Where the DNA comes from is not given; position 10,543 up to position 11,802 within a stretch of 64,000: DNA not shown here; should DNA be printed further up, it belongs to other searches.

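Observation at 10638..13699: Self-contained three-gene operon: XRE-HTH sensor-like protein, hydrolase-only truncated RSH, transglutaminase-fold protein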

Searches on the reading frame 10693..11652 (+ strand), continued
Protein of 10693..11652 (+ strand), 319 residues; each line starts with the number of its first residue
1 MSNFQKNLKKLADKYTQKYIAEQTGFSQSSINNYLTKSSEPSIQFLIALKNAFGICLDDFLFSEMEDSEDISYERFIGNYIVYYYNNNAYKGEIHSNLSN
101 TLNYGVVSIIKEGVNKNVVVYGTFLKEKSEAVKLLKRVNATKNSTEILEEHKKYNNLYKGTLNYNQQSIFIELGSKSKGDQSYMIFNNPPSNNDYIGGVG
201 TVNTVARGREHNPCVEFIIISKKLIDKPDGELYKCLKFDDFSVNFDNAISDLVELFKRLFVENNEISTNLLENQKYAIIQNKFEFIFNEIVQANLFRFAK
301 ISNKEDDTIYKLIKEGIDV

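Call 38: find_encoding_contigs(protein=P0441, flank=7000, max_places=2)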
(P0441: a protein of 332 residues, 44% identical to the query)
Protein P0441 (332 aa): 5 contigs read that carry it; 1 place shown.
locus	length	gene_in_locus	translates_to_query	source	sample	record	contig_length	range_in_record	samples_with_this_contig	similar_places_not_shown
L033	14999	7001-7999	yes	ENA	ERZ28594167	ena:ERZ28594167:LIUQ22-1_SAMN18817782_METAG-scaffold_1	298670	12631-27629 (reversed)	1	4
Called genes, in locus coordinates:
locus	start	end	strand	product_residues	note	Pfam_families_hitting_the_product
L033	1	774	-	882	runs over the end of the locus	PF00122:E1-E2_ATPase, PF00702:Hydrolase, PF08282:Hydrolase_3 (weak)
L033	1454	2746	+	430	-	PF01336:tRNA_anti-codon, PF00152:tRNA-synt_2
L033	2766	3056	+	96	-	PF02686:GatC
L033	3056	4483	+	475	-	PF01425:Amidase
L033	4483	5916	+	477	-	PF02934:GatB_N, PF02637:GatB_Yqey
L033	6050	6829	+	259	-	-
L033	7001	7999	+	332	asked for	PF01381:HTH_3, PF12844:HTH_19 (weak)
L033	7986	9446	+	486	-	PF13328:HD_4, PF01966:HD (weak), PF02824:TGS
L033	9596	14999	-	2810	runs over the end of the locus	-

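Call 43: predict_structure(alignment_id=A2)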
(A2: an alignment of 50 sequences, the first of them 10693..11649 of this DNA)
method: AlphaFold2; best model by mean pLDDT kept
length: 319 residues; sequences in the alignment: 50
mean_pLDDT: 89.5   pTM: 0.77
mean pLDDT of the five models: 89.5, 88.2, 87.7, 86.9, 85.8
residues with pLDDT >= 90: 212; 70-90: 79; 50-70: 28; < 50: 0
segments of 3 or more residues with pLDDT < 50: none
pLDDT, mean of each block of 10 residues (from residue 1): 92 94 98 97 97 90 79 90 86 60 95 88 95 98 97 96 94 93 94 94 80 89 94 81 77 94 92 96 89 68 90 90
secondary structure, 60 per line:
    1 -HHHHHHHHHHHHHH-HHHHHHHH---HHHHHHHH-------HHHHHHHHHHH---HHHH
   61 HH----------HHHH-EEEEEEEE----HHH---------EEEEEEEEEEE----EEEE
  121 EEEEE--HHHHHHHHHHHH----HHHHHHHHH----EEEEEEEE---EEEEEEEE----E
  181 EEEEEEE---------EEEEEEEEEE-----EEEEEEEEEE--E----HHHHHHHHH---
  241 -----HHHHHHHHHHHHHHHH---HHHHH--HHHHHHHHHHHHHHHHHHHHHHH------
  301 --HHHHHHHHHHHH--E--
elements in order: H2-15 H17-24 H28-35 H43-53 H57-62 H73-76 E78-85 E102-112 E117-125 H128-139 H144-152 E157-164 E168-175 E180-187 E197-206 E212-221 H229-237 H246-261 H265-269 H272-294 H303-314

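Call 47: fold_search(model_id=the predicted structure, library=pdb)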
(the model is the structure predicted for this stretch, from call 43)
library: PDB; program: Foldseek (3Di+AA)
matches with E <= 10: 907; with E <= 0.001: 0
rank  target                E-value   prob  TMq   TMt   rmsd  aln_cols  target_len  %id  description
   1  6b9s_C                2.0e-03  0.82  0.18  0.13  22.9       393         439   12  MPnS crystallized in the absence of substrate (released 2017-12-20)
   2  6b9s_B                3.3e-03  0.75  0.18  0.13  22.8       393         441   12  MPnS crystallized in the absence of substrate (released 2017-12-20)
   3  6b9s_H                5.5e-03  0.66  0.18  0.13  22.9       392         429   11  MPnS crystallized in the absence of substrate (released 2017-12-20)
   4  6b9s_D                6.9e-03  0.66  0.18  0.13  22.6       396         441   11  MPnS crystallized in the absence of substrate (released 2017-12-20)
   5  7ovp_A                6.9e-03  0.30  0.15  0.14  27.2       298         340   10  Crystal structure of the chemotactic adaptor protein CheF (released 2022-04-27)
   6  6b9t_E                9.2e-03  0.63  0.18  0.13  23.0       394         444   12  Crystal structure of MPnS with substrate 2-hydroxyethylphosphonate (2-HEP) and Fe(II) bound (released 2017-12-20)
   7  6b9s_G                1.0e-02  0.57  0.18  0.13  21.1       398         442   11  MPnS crystallized in the absence of substrate (released 2017-12-20)
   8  6b9t_B                1.7e-02  0.54  0.18  0.13  22.6       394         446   11  Crystal structure of MPnS with substrate 2-hydroxyethylphosphonate (2-HEP) and Fe(II) bound (released 2017-12-20)
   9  6b9t_D                2.0e-02  0.41  0.20  0.14  23.2       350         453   11  Crystal structure of MPnS with substrate 2-hydroxyethylphosphonate (2-HEP) and Fe(II) bound (released 2017-12-20)
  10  6b9s_A                2.1e-02  0.44  0.18  0.13  22.6       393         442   10  MPnS crystallized in the absence of substrate (released 2017-12-20)
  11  5b0u_B                2.4e-02  0.75  0.21  0.34   9.0       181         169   10  Crystal structure of the mutated 19 kDa protein of Oplophorus luciferase (nanoKAZ) (released 2016-01-13)
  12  9jz0_B                2.6e-02  0.09  0.12  0.10  23.1       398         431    8  portal-tail complex of DNA-ejected T7 (released 2024-12-11)
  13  6b9t_A                3.1e-02  0.41  0.18  0.13  23.1       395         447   12  Crystal structure of MPnS with substrate 2-hydroxyethylphosphonate (2-HEP) and Fe(II) bound (released 2017-12-20)
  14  7sfp                  3.5e-02  0.44  0.18  0.32  13.2       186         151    6  Crystal structure of OssO, a spirocyclase involved in the biosynthesis of ossamycin (released 2022-08-17)
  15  3op9                  4.1e-02  1.00  0.18  0.50   9.6        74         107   24  Crystal structure of transcriptional regulator from Listeria innocua (released 2010-09-15)
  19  1adr_MODEL_1_A        6.5e-02  1.00  0.17  0.65   4.4        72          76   21  DETERMINATION OF THE NUCLEAR MAGNETIC RESONANCE STRUCTURE OF THE DNA-BINDING DOMAIN OF THE P22 C2 REPRESSOR (1 (released 1994-01-31)
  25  3jxb_C                1.0e-01  1.00  0.17  0.72   1.7        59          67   20  Crystal structure of the P22 c2 repressor protein in complex with synthetic operator 9C (released 2010-01-19)
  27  2r1j_L                1.1e-01  1.00  0.18  0.78   1.8        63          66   21  Crystal Structure of the P22 c2 Repressor protein in complex with the synthetic operator 9T (released 2008-04-29)
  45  3jxb_D                1.8e-01  1.00  0.17  0.74   1.7        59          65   20  Crystal structure of the P22 c2 repressor protein in complex with synthetic operator 9C (released 2010-01-19)
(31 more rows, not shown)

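Call 85: search_dna_similar(query=window:10693-11649:+, collection=plasmids, mode=protein, max_evalue=0.001, max_rows=10)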
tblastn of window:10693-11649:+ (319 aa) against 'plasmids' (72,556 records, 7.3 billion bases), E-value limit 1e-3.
No match.

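Call 86: search_dna_similar(query=window:10693-11649:+, collection=phages, mode=protein, max_evalue=0.001, max_rows=10)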
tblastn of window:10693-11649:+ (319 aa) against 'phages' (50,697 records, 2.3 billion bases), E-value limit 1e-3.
No match.

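Call 87: find_related_loci(query=A1, collection=viral_contigs, flank=8000)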
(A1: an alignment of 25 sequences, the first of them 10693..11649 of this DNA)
Query A1 (319 aa) in viral_contigs; peptide patterns used: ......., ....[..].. (x = any residue, [..] = any of these).
105 stretches matched a pattern, but none encodes a relative of the query by tblastn (E <= 1e-3).

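Call 89: fold_search(model_id=the predicted structure, library=viral)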
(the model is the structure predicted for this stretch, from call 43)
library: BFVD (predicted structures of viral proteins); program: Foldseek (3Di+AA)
matches with E <= 10: 1132; with E <= 0.001: 0
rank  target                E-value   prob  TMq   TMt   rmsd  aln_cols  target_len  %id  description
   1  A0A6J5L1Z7            2.8e-03  0.92  0.22  0.28  18.1       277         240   11  HTH_XRE domain containing protein [uncultured Caudovirales phage]
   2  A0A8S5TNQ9            2.8e-03  0.82  0.16  0.24  24.1       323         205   14  Cro/C1-type HTH DNA-binding domain protein [Myoviridae sp. cted82]
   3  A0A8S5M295            5.7e-03  1.00  0.18  0.76   2.6        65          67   26  Helix-turn-helix domain protein [Siphoviridae sp. cttDR14]
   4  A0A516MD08            7.2e-03  1.00  0.19  0.74   6.1        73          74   27  (no name in the UniProt tables at hand)
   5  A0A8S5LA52            1.1e-02  0.98  0.18  0.40  14.6       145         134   15  HTH cro/C1-type domain-containing protein [Siphoviridae sp. ctFNZ2]
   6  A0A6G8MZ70            1.4e-02  0.87  0.23  0.32   7.6       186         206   11  Uncharacterized protein [Cedratvirus kamchatka]
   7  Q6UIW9                1.5e-02  1.00  0.17  0.73   2.4        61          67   23  Gp63 [Burkholderia phage Bcep1]
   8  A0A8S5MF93            1.6e-02  0.99  0.18  0.44  15.4       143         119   18  Helix-turn-helix domain protein [Siphoviridae sp. ctGFb30]
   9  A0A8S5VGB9            1.7e-02  1.00  0.18  0.58   1.9        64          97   33  Helix-turn-helix domain protein [Podoviridae sp. ct6BA50]
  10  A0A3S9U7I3            1.8e-02  1.00  0.18  0.49   7.0        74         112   20  (no name in the UniProt tables at hand)
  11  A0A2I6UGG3            1.9e-02  0.44  0.15  0.19  17.3       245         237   13  DNA-binding HTH domain-containing protein [Salinibacter phage M8CR30-4]
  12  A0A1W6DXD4            2.0e-02  0.75  0.18  0.25  18.8       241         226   11  HTH-type transcriptional regulator [Sphingobium phage Lacusarx]
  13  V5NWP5                2.0e-02  0.25  0.16  0.23  23.7       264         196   11  F-UL4 protein [Chelonid alphaherpesvirus 5]
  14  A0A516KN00            2.1e-02  0.69  0.15  0.22  21.7       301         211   10  Uncharacterized protein [Bacillus phage vB_BmeM-Goe8]
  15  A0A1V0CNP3            2.2e-02  0.30  0.13  0.20  23.9       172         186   14  (no name in the UniProt tables at hand)
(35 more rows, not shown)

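Call 90: search_protein_families(library=phrogs, proteins=[window:10693-11649:+], max_evalue=0.01)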
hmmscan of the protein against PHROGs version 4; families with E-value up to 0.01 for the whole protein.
window:10693-11649:+ (319 aa): 12 families
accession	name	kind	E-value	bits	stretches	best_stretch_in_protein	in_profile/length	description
phrog_8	-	transcription regulation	4.3e-10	40.6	1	2-94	75-235/346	transcriptional regulator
phrog_3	-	transcription regulation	6.8e-09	37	1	1-74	86-159/430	transcriptional repressor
phrog_4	-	transcription regulation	3.3e-07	30.6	1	2-84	135-216/400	transcriptional repressor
phrog_9103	-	transcription regulation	4.7e-06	27.6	1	17-66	25-73/78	transcriptional repressor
phrog_13326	-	unknown function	5.7e-06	27.5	1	16-75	9-68/151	-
phrog_2967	-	transcription regulation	4.3e-05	24.2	1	3-68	10-77/225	transcriptional regulator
phrog_1373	-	transcription regulation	6.1e-05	24.1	1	14-66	76-127/166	transcriptional regulator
phrog_3037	-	transcription regulation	6.2e-05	23.9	1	6-74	20-88/189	transcriptional repressor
phrog_4268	-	transcription regulation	0.002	19.3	1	4-57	36-89/96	transcriptional repressor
phrog_4583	-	transcription regulation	0.0036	18.3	1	14-68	23-77/81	transcriptional repressor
phrog_2339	-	DNA, RNA and nucleotide metabolism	0.0043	18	1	13-57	37-82/98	HTH DNA binding protein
phrog_6831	-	transcription regulation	0.0076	17.2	0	15-36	19-40/68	transcriptional regulator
